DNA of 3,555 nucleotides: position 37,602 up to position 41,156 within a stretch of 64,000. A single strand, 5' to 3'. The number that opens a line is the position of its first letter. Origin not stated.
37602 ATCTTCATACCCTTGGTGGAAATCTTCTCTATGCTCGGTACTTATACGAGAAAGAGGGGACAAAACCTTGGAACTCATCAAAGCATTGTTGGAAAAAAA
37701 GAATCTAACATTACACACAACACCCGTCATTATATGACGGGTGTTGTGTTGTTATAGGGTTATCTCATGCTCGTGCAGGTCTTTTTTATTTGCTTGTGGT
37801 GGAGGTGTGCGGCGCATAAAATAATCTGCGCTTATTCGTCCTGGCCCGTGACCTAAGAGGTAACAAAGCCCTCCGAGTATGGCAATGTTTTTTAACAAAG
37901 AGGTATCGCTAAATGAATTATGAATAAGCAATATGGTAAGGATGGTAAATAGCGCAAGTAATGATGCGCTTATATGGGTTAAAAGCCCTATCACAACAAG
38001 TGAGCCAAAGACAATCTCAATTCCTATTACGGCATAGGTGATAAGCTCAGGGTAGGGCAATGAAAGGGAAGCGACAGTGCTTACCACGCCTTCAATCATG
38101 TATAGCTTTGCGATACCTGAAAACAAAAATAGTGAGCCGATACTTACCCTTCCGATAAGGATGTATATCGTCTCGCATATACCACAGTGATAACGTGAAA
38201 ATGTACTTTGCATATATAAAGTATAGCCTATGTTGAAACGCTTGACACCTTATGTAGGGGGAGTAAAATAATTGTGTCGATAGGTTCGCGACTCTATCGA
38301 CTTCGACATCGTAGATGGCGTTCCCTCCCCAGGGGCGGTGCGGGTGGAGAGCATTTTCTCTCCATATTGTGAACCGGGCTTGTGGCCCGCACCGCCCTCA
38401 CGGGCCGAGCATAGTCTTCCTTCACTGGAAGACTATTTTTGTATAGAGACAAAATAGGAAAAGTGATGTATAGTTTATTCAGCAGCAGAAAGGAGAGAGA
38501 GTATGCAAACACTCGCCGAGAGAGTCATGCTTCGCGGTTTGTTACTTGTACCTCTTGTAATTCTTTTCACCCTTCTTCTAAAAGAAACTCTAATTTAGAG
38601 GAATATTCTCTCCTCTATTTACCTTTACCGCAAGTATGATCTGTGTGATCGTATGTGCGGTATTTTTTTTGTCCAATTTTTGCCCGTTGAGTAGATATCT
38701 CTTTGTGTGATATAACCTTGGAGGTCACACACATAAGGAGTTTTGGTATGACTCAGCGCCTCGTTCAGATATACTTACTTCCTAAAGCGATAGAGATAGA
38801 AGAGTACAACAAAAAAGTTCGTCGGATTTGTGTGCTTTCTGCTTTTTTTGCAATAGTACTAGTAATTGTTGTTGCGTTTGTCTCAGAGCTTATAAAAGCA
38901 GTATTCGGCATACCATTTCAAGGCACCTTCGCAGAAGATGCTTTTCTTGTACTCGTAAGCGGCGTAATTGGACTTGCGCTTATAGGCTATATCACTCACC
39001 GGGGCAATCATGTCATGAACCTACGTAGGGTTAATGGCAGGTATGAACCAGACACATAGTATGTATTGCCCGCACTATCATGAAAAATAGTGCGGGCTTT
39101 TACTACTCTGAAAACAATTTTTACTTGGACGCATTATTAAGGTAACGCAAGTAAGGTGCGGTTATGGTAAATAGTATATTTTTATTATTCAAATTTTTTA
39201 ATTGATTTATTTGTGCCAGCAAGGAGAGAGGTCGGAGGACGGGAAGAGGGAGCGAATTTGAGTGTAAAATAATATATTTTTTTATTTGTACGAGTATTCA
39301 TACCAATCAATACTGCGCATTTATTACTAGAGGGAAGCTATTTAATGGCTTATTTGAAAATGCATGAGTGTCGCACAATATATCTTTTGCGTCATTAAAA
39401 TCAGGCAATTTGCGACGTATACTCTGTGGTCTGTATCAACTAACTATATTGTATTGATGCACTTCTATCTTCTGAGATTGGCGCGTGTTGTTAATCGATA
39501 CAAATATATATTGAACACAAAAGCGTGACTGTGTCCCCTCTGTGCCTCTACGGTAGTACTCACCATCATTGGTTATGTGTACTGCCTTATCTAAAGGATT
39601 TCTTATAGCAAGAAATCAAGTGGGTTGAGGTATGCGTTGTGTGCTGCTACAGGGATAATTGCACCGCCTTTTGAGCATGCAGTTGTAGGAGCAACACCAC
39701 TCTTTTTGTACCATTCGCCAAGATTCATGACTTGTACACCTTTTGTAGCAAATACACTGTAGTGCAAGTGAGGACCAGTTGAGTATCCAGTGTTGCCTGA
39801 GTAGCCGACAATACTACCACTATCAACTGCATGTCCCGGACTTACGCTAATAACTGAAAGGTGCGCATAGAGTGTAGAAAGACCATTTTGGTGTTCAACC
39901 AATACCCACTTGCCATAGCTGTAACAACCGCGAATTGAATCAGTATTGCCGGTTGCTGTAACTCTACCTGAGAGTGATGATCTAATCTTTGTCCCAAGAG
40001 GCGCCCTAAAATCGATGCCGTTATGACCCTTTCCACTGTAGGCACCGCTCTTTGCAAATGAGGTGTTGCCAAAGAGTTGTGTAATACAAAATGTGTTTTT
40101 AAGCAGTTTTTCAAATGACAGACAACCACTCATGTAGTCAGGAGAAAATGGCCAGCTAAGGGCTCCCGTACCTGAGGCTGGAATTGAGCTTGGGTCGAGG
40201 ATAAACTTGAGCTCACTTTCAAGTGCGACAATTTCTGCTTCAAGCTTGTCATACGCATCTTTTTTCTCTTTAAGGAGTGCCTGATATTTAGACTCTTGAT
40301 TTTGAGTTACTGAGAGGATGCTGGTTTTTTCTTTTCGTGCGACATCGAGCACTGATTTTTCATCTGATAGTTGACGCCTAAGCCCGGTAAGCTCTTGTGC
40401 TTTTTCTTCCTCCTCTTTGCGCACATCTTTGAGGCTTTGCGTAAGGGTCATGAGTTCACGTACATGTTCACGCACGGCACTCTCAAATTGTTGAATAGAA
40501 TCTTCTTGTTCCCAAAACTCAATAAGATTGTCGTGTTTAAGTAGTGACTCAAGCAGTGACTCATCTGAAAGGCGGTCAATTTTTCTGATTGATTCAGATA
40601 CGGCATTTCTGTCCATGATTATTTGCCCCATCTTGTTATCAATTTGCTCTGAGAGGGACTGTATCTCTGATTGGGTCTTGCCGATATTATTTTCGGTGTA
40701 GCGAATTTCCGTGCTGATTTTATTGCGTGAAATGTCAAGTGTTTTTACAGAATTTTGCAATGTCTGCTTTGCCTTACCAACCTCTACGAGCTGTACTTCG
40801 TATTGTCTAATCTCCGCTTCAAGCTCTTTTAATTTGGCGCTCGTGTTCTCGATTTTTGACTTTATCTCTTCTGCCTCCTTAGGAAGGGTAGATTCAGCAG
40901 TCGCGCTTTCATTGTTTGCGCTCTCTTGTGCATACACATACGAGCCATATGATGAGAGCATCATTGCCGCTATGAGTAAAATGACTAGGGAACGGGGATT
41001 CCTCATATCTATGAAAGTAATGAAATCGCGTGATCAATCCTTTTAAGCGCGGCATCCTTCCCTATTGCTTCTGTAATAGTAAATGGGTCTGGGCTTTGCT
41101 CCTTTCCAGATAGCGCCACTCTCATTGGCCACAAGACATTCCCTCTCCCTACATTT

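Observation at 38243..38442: Compact promoter-to-terminator structured RNA of unknown class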

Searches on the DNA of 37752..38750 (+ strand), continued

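Call 65: search_with_rna_model(model_id=R1, sources=[L150, L146], max_evalue=1, show_alignments=1)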
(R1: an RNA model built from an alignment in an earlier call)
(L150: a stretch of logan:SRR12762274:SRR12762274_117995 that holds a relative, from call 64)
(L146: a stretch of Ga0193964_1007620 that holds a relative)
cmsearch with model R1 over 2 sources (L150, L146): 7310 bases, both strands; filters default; matches with E-value up to 1: 4.
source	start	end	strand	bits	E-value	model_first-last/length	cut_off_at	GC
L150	3578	3750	-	146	1.5e-35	1-167/167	no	0.55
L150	3623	3687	+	13.2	0.014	57-123/167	no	0.65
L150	3717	3784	+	10.4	0.066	1-140/167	3'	0.43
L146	3025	3089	-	10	0.085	57-123/167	no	0.57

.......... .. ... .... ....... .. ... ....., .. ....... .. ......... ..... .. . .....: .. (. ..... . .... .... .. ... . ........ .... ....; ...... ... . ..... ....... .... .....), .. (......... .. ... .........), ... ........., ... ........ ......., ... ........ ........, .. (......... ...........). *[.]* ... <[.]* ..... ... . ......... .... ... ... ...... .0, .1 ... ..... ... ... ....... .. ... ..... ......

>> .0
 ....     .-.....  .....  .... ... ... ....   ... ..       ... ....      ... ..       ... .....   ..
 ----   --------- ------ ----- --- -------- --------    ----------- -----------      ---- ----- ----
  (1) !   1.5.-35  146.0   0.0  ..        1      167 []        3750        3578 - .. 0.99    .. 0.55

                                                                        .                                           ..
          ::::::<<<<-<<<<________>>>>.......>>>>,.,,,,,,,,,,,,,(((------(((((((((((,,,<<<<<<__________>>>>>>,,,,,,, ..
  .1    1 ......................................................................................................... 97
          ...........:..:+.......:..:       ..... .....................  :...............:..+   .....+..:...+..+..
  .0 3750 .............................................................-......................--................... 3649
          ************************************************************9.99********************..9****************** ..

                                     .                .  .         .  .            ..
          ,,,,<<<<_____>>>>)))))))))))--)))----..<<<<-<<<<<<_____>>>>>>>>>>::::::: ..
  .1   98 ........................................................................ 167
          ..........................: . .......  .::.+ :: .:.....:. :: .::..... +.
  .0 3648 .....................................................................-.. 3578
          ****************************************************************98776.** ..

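Call 67: search_dna_similar(query=window:38230-38450:+, collection=phages, mode=distant, max_evalue=0.01, max_rows=5)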
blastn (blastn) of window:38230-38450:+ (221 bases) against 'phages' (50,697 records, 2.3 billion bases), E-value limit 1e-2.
No match.

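Call 68: search_dna_similar(query=window:38230-38450:+, collection=plasmids, mode=distant, max_evalue=0.01, max_rows=5)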
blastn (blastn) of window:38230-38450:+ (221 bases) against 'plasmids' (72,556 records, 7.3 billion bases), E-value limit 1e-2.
No match.
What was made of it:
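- Tried and rejected: blastn against phages and plasmids gave no match (calls 67, 68).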

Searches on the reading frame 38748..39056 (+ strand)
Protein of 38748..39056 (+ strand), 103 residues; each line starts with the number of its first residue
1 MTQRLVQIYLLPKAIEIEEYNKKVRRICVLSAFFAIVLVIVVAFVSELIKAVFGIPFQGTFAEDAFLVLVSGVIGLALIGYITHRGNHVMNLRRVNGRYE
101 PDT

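Call 49: search_protein_families(library=pfam, proteins=[window:38748-39056:+], max_evalue=0.1)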
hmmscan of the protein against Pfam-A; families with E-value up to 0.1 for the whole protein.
seq(103 aa): 2 families
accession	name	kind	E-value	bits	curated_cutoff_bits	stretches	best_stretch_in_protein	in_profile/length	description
PF01943.22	Polysacc_synt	-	0.015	15.2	28.2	1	16-59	63-108/274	Polysaccharide biosynthesis protein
PF03547.23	Mem_trans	-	0.054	12.5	25.7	1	4-81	35-111/343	Membrane transport protein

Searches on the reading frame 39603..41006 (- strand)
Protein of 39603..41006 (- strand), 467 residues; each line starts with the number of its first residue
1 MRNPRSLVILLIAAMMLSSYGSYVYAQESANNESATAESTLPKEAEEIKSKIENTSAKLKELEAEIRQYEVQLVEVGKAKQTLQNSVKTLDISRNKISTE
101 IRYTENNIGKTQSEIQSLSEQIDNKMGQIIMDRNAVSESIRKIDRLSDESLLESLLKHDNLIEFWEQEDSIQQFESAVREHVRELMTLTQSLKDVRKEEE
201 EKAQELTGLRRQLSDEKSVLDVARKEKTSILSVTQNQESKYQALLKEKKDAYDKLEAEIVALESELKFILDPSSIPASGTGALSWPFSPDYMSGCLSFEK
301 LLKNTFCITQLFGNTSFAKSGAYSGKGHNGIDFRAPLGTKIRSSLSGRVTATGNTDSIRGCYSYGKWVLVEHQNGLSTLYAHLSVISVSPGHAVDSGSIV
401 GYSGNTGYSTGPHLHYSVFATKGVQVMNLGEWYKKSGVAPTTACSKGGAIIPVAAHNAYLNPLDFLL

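Call 34: find_homologous_proteins(query=window:39603-41006:-, max_evalue=1e-30)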
Query window:39603-41006:- (467 aa): 4369 proteins with E <= 1e-30 among 8000 candidates; the best 120 are listed.
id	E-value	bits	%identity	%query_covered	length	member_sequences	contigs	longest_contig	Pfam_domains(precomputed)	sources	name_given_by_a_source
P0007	0.0e+0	1018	100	100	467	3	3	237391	PF01551.30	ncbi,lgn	-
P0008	2.9e-259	878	85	100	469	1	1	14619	PF01551.30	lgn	-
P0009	1.1e-206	705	71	98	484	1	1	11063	PF01551.30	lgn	-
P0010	5.7e-177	607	62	90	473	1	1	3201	PF01551.30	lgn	-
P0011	1.5e-151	523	57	90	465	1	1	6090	PF01551.30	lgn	-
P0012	7.3e-139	481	47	98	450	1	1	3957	PF01551.30,PF06818.21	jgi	jgi:murein DD-endopeptidase MepM/ murein hydrolase activator NlpD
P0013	8.7e-136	471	52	90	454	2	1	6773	PF01551.30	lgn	-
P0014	6.7e-135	468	53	90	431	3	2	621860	PF01551.30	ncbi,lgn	-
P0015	9.7e-135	468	52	91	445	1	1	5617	PF01551.30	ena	-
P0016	1.7e-134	467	52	91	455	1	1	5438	PF01551.30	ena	-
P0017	1.7e-133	464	51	91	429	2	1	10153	PF01551.30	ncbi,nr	ncbi:MAG: peptidoglycan DD-metalloendopeptidase family protein [Parcubacteria group bacterium]|nr:pe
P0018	6.3e-133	462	49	99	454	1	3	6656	PF01551.30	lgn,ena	-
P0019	8.8e-133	461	52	90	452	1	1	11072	PF01551.30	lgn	-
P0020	9.7e-133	461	50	83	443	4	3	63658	PF01551.30,PF24161.2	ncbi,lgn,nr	ncbi:MAG: peptidoglycan DD-metalloendopeptidase family protein [Candidatus Pacebacteria bacterium]|n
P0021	7.7e-131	455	48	99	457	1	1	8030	PF01551.30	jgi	jgi:murein DD-endopeptidase MepM/ murein hydrolase activator NlpD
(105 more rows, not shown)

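Call 35: find_encoding_contigs(protein=P0009, flank=10000, max_places=2)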
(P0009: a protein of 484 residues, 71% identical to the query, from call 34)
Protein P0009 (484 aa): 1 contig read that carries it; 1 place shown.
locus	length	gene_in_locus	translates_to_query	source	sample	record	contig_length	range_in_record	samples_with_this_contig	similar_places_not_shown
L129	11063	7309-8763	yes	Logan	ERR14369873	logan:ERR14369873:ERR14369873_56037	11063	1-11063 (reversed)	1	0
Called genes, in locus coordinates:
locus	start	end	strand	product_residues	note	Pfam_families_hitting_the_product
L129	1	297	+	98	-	?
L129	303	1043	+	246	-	PF02616:SMC_ScpA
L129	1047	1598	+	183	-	PF04079:SMC_ScpB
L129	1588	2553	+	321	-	PF00768:Peptidase_S11, PF13354:Beta-lactamase2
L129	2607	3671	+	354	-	PF00953:Glycos_transf_4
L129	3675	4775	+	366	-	PF01098:FTSW_RODA_SPOVE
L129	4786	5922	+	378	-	PF03033:Glyco_transf_28, PF04101:Glyco_tran_28_C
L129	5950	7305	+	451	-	PF00749:tRNA-synt_1c, PF19269:Anticodon_2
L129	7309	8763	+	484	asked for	PF01551:Peptidase_M23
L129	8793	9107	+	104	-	PF07866:DUF1653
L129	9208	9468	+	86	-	PF11950:DUF3467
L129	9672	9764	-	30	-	-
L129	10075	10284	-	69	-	-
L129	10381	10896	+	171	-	PF02077:SURF4 (faint), PF07291:MauE, PF07681:DoxX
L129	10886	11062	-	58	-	?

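Call 36: find_encoding_contigs(protein=P0014, flank=10000, max_places=2)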
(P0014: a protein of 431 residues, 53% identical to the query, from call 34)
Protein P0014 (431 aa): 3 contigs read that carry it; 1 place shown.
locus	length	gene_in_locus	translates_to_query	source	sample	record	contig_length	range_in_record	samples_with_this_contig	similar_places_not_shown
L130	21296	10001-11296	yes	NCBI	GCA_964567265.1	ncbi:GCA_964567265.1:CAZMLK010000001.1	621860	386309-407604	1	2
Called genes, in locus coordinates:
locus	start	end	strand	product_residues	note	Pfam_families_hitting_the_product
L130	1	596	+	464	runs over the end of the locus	PF13185:GAF_2 (weak), PF00512:HisKA, PF02518:HATPase_c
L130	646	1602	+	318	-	PF00579:tRNA-synt_1b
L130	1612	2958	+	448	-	PF01336:tRNA_anti-codon, PF00152:tRNA-synt_2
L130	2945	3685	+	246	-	PF02616:SMC_ScpA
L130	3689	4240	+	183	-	PF04079:SMC_ScpB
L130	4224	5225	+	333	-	PF00768:Peptidase_S11, PF13354:Beta-lactamase2 (weak)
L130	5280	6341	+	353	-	PF00953:Glycos_transf_4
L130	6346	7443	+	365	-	PF01098:FTSW_RODA_SPOVE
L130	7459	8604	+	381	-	PF03033:Glyco_transf_28, PF04101:Glyco_tran_28_C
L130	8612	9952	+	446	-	PF00749:tRNA-synt_1c, PF19269:Anticodon_2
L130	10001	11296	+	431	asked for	PF01551:Peptidase_M23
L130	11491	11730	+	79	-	PF04070:DUF378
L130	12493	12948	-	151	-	PF01878:EVE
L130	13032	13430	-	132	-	-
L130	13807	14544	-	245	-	PF18306:LDcluster4, PF03641:Lysine_decarbox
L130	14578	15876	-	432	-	PF02812:ELFV_dehydrog_N, PF00208:ELFV_dehydrog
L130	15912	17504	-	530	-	-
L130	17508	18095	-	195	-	PF00929:RNase_T (weak)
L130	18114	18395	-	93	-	PF04304:DUF454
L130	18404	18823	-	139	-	-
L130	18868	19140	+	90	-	PF01016:Ribosomal_L27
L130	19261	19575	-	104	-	-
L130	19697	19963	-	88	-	-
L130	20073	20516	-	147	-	PF01281:Ribosomal_L9_N, PF03948:Ribosomal_L9_C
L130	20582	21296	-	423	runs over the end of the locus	PF00595:PDZ, PF13180:PDZ_2, PF17820:PDZ_6, PF03572:Peptidase_S41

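Call 37: find_encoding_contigs(protein=P0011, flank=10000, max_places=2)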
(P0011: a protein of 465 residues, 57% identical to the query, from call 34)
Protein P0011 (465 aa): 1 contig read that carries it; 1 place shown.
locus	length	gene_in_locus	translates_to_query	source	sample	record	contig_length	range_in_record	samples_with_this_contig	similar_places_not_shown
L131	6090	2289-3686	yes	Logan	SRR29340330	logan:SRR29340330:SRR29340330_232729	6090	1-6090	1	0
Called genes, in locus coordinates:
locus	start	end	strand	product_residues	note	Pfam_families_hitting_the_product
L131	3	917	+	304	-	?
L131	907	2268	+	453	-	PF00749:tRNA-synt_1c, PF19269:Anticodon_2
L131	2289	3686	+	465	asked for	PF01551:Peptidase_M23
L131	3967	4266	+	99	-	PF11950:DUF3467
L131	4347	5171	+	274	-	PF00551:Formyl_trans_N, PF02911:Formyl_trans_C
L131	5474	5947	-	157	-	PF01878:EVE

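Call 64: find_encoding_contigs(protein=P0007, flank=3000, max_places=4)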
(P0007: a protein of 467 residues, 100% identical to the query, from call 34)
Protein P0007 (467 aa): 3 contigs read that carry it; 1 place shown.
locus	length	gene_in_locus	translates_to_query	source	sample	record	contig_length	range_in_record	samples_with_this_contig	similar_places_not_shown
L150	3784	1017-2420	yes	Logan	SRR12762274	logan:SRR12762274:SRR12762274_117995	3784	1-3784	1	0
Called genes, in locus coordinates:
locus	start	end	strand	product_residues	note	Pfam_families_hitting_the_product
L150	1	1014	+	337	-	?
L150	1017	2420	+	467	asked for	PF01551:Peptidase_M23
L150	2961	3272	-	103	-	-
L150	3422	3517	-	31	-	-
